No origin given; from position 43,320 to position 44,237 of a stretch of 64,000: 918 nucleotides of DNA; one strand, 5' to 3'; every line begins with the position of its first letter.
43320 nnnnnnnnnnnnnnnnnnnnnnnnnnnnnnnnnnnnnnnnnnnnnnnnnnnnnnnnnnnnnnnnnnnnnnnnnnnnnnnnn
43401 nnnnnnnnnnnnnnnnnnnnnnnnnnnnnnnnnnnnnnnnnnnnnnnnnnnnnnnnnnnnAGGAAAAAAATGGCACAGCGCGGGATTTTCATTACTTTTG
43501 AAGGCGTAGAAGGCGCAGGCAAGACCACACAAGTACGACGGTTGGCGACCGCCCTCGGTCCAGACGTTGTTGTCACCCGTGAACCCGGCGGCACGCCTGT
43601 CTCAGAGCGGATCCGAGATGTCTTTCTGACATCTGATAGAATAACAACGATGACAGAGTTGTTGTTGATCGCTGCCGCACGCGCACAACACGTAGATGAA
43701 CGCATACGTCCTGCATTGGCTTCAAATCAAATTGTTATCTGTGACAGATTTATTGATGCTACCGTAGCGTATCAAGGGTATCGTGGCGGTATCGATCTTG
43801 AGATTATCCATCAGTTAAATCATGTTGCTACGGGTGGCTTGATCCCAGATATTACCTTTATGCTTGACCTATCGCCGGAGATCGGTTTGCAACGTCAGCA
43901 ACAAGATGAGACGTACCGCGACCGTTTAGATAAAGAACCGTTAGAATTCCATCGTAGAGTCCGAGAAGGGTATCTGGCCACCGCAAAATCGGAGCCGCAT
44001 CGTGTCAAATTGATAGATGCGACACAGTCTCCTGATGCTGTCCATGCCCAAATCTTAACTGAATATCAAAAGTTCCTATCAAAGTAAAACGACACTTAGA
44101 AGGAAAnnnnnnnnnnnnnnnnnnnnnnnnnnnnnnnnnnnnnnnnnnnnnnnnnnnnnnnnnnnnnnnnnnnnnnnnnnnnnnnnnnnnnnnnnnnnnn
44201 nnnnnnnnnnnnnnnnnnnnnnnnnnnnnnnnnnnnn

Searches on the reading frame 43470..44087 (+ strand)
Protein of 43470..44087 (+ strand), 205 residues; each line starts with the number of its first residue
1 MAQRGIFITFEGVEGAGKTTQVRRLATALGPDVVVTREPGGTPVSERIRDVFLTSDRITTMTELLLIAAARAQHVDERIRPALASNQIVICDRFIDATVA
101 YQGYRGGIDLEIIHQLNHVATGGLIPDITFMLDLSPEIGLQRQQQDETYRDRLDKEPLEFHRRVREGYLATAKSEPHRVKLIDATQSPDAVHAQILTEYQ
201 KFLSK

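Call 19: search_protein_families(library=pfam, proteins=[window:43470-44087:+])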
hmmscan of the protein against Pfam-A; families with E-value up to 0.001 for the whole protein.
window:43470-44087:+ (205 aa): 5 families
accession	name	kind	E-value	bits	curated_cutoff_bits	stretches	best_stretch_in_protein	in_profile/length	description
PF02223.23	Thymidylate_kin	-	3.5e-50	170.7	27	1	10-195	1-185/185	Thymidylate kinase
PF13521.12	AAA_28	-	8.6e-11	42.8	27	1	8-168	2-146/164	AAA domain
PF13207.12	AAA_17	-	0.00014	22.5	27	1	12-155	2-130/136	AAA domain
PF13671.12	AAA_33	-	0.00029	21.6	27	1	9-105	3-85/143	AAA domain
PF13401.12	AAA_22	-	0.00039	21.2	27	1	7-73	7-69/130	AAA domain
